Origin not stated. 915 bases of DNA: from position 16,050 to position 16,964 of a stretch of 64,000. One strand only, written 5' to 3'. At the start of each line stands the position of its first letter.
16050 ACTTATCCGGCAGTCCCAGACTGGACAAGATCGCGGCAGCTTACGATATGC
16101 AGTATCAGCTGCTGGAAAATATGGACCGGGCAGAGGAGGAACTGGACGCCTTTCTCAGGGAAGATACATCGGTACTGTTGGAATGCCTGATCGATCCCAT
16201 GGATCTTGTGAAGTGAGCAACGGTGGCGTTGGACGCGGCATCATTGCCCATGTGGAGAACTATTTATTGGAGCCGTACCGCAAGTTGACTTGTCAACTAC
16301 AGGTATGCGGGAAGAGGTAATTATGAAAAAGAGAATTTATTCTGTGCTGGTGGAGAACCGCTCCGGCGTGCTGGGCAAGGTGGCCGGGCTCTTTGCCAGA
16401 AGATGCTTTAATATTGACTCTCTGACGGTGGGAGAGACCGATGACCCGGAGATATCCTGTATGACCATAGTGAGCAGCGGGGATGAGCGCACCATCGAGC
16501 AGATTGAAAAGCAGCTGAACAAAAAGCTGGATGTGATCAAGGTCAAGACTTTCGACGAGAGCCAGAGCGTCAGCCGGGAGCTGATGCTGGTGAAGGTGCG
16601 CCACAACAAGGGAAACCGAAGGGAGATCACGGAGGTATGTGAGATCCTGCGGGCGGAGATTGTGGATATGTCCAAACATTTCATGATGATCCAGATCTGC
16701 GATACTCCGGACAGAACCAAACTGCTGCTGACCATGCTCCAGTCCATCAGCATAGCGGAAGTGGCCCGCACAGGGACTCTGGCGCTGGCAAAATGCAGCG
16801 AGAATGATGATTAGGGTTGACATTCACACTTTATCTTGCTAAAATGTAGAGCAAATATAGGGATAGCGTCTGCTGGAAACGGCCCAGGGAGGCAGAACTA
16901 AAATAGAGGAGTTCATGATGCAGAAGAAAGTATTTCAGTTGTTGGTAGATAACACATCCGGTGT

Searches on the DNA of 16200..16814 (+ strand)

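Call 46: search_rna_families(source=window, start=16200, end=16345, threshold=evalue, max_evalue=10)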
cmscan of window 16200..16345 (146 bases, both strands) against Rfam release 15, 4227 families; matches with E-value up to 10: 0.
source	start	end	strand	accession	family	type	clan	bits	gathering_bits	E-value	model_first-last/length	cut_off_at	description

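Call 60: search_with_rna_model(model_id=R1, sources=[L023, L037, L015, L028, L118, L124, L126, L129, L009, L008, L030, L036, L048, L010], filters=default, max_evalue=10)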
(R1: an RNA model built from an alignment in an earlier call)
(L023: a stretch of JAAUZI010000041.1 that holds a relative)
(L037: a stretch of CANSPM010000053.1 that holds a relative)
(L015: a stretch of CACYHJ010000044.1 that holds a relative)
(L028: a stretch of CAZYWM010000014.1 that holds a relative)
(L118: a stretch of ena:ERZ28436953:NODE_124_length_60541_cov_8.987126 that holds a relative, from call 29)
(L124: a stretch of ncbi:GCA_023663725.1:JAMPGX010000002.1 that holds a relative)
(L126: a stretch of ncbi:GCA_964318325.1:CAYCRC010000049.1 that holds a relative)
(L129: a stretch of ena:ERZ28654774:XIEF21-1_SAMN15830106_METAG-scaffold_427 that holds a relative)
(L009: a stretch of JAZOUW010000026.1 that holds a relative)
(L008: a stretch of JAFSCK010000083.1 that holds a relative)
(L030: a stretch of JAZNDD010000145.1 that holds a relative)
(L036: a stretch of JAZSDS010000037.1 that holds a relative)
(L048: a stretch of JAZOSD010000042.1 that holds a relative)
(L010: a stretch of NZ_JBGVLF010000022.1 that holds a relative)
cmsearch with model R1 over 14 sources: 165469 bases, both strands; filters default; matches with E-value up to 10: 12.
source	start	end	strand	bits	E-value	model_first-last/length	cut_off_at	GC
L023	5690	5753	-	57.5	8.5e-13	1-73/73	no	0.55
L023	4585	4648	-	42.2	8.8e-09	1-73/73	no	0.42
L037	6849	6914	+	35.8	4.3e-07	1-73/73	no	0.61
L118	3695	3756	+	28.5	3.7e-05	1-73/73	no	0.5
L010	1392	1476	-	17.6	0.027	1-73/73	no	0.39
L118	372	435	+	14.7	0.15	1-73/73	no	0.42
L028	3009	3073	+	13.9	0.25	1-73/73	no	0.57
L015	4045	4087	-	13.8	0.27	1-73/73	no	0.53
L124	20836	20868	+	12.2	0.7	1-73/73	no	0.52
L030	1273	1315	+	11.4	1.1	1-73/73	no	0.47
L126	16531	16592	+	10.1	2.4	1-73/73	no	0.39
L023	6261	6304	-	8.7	5.9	1-73/73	no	0.59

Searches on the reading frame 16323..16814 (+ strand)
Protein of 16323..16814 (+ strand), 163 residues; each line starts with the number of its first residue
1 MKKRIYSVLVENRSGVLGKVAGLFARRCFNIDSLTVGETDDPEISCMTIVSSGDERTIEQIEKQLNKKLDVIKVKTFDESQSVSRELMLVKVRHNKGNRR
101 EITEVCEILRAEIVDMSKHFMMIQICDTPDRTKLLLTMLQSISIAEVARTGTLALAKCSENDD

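Call 14: find_encoding_contigs(protein=window:16323-16814:+, flank=2500, max_places=10)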
Protein window:16323-16814:+ (163 aa): 23 contigs read that carry it; 6 places shown.
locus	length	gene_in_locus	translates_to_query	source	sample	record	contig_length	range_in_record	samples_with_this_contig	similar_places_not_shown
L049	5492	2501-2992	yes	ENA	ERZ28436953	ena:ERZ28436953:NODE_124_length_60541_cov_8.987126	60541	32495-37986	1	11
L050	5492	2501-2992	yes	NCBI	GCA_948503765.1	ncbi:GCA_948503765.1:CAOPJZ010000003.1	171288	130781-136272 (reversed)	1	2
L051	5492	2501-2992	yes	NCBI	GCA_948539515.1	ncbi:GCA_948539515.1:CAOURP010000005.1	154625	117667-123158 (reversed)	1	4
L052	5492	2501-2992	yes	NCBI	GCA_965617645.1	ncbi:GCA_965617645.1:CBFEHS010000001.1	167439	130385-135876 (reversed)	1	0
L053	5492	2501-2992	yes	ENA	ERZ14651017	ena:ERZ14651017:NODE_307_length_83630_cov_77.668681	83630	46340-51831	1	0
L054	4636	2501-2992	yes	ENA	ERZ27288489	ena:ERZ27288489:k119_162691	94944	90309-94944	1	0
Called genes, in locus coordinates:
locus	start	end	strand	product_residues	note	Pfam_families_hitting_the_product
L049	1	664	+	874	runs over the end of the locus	PF02574:S-methyl_trans, PF03599:CdhD (faint), PF00809:Pterin_bind, PF02607:B12-binding_2, PF02310:B12-binding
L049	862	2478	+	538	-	PF02776:TPP_enzyme_N, PF00205:TPP_enzyme_M, PF02775:TPP_enzyme_C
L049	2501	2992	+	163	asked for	PF22629:ACT_AHAS_ss, PF01842:ACT, PF13710:ACT_5, PF10369:ALS_ss_C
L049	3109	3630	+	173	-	PF01842:ACT, PF22629:ACT_AHAS_ss, PF13710:ACT_5, PF10369:ALS_ss_C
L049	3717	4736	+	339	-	PF00670:AdoHcyase_NAD (weak), PF02826:2-Hacid_dh_C (weak), PF03446:NAD_binding_2 (weak), PF03807:F420_oxidored (weak), PF07991:KARI_N, PF01450:KARI_C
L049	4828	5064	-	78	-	PF12844:HTH_19, PF13443:HTH_26 (weak), PF01381:HTH_3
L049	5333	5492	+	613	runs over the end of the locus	-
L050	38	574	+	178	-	-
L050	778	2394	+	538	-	PF02776:TPP_enzyme_N, PF00205:TPP_enzyme_M, PF02775:TPP_enzyme_C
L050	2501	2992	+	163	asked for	PF22629:ACT_AHAS_ss, PF01842:ACT, PF13710:ACT_5, PF10369:ALS_ss_C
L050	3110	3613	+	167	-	PF01842:ACT, PF22629:ACT_AHAS_ss, PF13710:ACT_5, PF10369:ALS_ss_C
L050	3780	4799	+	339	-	PF00670:AdoHcyase_NAD (weak), PF02826:2-Hacid_dh_C (weak), PF03446:NAD_binding_2 (weak), PF03807:F420_oxidored (weak), PF07991:KARI_N, PF01450:KARI_C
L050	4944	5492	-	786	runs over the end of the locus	PF01547:SBP_bac_1 (weak)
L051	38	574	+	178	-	-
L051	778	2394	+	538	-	PF02776:TPP_enzyme_N, PF00205:TPP_enzyme_M, PF02775:TPP_enzyme_C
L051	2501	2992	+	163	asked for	PF22629:ACT_AHAS_ss, PF01842:ACT, PF13710:ACT_5, PF10369:ALS_ss_C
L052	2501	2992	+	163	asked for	PF22629:ACT_AHAS_ss, PF01842:ACT, PF13710:ACT_5, PF10369:ALS_ss_C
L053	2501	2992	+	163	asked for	PF22629:ACT_AHAS_ss, PF01842:ACT, PF13710:ACT_5, PF10369:ALS_ss_C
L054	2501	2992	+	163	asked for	PF22629:ACT_AHAS_ss, PF01842:ACT, PF13710:ACT_5, PF10369:ALS_ss_C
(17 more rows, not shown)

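Call 29: find_encoding_contigs(protein=window:16323-16814:+, flank=10000, max_places=10)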
Protein window:16323-16814:+ (163 aa): 23 contigs read that carry it; 6 places shown.
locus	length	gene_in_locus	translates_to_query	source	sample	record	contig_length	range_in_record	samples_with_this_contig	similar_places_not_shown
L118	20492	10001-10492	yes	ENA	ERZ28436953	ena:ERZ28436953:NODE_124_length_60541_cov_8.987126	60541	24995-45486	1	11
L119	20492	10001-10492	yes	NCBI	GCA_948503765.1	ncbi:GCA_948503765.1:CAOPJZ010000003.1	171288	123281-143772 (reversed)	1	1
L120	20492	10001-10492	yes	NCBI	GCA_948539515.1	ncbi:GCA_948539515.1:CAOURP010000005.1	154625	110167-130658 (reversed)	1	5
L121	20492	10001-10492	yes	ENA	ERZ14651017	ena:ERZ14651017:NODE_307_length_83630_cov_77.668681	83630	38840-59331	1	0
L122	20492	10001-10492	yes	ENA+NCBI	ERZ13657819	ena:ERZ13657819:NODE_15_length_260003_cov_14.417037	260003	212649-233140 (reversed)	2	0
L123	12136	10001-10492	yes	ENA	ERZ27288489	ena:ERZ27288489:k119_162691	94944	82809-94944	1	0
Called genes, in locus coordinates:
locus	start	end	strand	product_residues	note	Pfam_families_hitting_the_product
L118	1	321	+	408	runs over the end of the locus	PF05343:Peptidase_M42 (faint), PF01546:Peptidase_M20, PF07687:M20_dimer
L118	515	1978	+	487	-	PF00919:UPF0004, PF04055:Radical_SAM, PF01938:TRAM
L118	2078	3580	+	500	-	PF01547:SBP_bac_1 (weak), PF13416:SBP_bac_8 (weak)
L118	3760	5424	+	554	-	PF00916:Sulfate_transp, PF01740:STAS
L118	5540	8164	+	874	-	PF02574:S-methyl_trans, PF03599:CdhD (faint), PF00809:Pterin_bind, PF02607:B12-binding_2, PF02310:B12-binding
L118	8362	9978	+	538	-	PF02776:TPP_enzyme_N, PF00205:TPP_enzyme_M, PF02775:TPP_enzyme_C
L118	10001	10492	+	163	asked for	PF22629:ACT_AHAS_ss, PF01842:ACT, PF13710:ACT_5, PF10369:ALS_ss_C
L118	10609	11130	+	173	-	PF01842:ACT, PF22629:ACT_AHAS_ss, PF13710:ACT_5, PF10369:ALS_ss_C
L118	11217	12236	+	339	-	PF00670:AdoHcyase_NAD (weak), PF02826:2-Hacid_dh_C (weak), PF03446:NAD_binding_2 (weak), PF03807:F420_oxidored (weak), PF07991:KARI_N, PF01450:KARI_C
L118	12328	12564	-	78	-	PF12844:HTH_19, PF13443:HTH_26 (weak), PF01381:HTH_3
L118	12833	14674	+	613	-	-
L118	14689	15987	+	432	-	-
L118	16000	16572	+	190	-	PF12773:DZR (faint), PF13240:Zn_Ribbon_1 (faint)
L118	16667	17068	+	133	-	PF10947:DUF2628 (faint)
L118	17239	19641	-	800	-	PF01547:SBP_bac_1, PF13416:SBP_bac_8 (weak)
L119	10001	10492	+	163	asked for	PF22629:ACT_AHAS_ss, PF01842:ACT, PF13710:ACT_5, PF10369:ALS_ss_C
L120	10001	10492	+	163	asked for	PF22629:ACT_AHAS_ss, PF01842:ACT, PF13710:ACT_5, PF10369:ALS_ss_C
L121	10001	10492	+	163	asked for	PF22629:ACT_AHAS_ss, PF01842:ACT, PF13710:ACT_5, PF10369:ALS_ss_C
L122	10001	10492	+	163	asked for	PF22629:ACT_AHAS_ss, PF01842:ACT, PF13710:ACT_5, PF10369:ALS_ss_C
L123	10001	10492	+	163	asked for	PF22629:ACT_AHAS_ss, PF01842:ACT, PF13710:ACT_5, PF10369:ALS_ss_C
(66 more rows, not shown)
